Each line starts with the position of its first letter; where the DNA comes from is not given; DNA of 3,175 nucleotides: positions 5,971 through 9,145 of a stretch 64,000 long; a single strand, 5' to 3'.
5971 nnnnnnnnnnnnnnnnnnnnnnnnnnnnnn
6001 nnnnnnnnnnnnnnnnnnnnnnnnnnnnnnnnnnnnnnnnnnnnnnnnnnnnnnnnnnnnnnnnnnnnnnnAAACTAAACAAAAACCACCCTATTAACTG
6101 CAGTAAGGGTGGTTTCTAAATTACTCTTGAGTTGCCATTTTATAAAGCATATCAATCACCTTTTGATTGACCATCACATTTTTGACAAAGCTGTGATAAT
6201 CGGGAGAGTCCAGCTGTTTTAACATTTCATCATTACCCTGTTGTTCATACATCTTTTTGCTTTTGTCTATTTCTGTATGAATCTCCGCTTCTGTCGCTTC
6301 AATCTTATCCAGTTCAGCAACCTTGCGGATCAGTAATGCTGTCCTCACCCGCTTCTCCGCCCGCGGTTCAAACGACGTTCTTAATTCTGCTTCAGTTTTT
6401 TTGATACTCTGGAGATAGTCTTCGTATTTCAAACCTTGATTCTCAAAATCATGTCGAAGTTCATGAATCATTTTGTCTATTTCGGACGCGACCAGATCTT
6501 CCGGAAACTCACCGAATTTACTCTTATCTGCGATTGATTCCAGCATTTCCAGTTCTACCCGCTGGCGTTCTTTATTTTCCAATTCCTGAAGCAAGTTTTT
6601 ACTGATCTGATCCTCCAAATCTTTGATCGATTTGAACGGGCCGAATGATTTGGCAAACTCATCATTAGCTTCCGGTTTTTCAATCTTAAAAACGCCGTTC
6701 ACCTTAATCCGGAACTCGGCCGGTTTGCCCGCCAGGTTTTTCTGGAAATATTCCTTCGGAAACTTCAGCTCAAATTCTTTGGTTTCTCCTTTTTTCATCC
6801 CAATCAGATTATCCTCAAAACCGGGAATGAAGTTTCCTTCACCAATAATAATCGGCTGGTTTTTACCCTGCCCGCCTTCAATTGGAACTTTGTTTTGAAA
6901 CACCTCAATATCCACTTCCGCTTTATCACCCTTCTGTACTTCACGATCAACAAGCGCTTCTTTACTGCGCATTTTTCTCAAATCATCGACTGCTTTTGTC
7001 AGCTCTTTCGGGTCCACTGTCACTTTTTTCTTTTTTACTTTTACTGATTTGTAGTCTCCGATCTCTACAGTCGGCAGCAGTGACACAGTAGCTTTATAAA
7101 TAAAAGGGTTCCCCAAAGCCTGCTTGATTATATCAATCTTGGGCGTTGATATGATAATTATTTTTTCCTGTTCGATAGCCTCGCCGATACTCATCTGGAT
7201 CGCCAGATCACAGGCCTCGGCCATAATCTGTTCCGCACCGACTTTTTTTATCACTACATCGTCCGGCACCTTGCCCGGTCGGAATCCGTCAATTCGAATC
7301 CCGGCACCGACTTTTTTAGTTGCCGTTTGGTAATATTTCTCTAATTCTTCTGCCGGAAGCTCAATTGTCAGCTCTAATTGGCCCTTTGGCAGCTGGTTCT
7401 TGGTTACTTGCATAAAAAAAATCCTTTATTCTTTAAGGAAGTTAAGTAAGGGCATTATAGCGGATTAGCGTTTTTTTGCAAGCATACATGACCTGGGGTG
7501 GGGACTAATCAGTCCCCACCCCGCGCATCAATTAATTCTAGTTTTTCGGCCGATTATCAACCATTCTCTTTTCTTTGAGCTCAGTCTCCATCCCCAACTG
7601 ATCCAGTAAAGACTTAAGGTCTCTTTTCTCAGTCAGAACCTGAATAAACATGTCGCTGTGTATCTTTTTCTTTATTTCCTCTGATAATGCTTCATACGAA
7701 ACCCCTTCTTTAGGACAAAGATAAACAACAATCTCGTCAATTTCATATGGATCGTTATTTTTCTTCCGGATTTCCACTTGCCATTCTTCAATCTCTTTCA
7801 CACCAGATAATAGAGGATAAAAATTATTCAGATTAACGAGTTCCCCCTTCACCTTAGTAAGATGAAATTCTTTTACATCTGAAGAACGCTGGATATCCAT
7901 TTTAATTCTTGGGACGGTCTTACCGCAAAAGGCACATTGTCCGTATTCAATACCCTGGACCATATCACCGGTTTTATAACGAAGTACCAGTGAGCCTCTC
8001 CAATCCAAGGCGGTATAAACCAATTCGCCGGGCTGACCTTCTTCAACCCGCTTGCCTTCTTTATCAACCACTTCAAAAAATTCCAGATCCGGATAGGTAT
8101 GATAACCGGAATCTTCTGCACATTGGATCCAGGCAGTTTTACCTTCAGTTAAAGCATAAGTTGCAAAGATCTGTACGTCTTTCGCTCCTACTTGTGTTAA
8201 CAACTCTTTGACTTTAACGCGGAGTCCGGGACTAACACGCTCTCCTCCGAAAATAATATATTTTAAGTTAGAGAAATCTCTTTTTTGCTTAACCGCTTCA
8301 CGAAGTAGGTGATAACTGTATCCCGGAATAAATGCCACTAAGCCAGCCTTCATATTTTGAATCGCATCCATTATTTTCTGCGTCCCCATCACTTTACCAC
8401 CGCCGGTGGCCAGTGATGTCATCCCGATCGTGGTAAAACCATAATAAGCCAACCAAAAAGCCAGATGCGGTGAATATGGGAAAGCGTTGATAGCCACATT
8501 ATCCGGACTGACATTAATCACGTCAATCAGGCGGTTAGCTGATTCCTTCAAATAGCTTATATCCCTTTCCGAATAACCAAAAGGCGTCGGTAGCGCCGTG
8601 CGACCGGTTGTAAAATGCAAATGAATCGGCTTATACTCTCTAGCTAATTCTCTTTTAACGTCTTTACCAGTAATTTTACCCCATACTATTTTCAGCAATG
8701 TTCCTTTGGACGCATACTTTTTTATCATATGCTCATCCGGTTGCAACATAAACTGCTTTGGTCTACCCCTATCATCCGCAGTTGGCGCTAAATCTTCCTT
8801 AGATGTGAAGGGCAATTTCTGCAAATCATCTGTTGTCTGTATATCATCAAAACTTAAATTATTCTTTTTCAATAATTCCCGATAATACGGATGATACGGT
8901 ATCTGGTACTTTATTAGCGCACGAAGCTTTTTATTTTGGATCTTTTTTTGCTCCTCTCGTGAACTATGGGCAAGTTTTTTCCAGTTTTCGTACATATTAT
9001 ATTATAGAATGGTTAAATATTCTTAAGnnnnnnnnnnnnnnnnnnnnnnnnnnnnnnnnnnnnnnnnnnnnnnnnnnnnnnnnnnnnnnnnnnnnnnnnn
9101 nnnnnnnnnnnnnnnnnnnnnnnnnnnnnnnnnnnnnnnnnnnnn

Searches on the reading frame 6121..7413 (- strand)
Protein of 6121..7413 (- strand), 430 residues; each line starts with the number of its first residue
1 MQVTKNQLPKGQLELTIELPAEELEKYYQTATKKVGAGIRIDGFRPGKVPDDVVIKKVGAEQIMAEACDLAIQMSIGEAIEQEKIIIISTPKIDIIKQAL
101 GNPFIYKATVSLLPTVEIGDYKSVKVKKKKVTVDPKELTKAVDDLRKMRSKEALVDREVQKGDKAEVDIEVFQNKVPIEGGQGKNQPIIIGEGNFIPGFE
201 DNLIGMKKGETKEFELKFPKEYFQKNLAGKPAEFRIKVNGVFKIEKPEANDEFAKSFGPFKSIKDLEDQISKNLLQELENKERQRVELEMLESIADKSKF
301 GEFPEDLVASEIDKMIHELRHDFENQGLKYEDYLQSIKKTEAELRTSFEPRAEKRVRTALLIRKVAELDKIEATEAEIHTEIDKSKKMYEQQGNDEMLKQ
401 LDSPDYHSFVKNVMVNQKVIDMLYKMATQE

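Call 57: search_protein_families(library=pfam, proteins=[window:6121-7413:-], max_evalue=0.00001)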
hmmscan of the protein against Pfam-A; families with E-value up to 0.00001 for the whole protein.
window:6121-7413:- (430 aa): 3 families
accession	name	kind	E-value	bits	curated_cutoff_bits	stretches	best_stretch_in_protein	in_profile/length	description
PF05697.18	Trigger_N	-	8.6e-35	120.6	22.2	1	1-144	1-143/144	Bacterial trigger factor protein (TF)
PF05698.19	Trigger_C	-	2.5e-29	102.8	22.7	1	262-423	1-160/162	Bacterial trigger factor protein (TF) C-terminus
PF00254.34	FKBP_C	-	4e-12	46.7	21.1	1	157-238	3-93/94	FKBP-type peptidyl-prolyl cis-trans isomerase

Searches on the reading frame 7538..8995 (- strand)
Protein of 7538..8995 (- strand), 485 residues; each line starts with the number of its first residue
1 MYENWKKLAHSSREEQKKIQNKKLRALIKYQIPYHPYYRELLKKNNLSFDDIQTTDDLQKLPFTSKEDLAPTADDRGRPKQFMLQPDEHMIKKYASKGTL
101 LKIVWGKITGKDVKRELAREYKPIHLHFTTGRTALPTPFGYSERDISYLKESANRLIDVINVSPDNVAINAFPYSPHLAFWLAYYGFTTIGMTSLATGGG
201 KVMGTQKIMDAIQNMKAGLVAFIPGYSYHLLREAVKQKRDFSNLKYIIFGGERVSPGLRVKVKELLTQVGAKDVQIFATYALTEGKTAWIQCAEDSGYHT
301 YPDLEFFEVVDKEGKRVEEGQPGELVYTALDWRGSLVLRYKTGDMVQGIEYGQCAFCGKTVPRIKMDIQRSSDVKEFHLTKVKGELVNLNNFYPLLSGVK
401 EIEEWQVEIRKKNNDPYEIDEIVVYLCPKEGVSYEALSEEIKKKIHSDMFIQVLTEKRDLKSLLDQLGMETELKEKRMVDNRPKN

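Call 57: search_protein_families(library=pfam, proteins=[window:7538-8995:-], max_evalue=0.00001)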
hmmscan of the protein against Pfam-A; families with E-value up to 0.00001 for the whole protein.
window:7538-8995:- (485 aa): 1 family
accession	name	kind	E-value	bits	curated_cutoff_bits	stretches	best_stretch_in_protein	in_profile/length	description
PF00501.34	AMP-binding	-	1.7e-12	47.3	29.9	1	111-327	152-374/384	AMP-binding enzyme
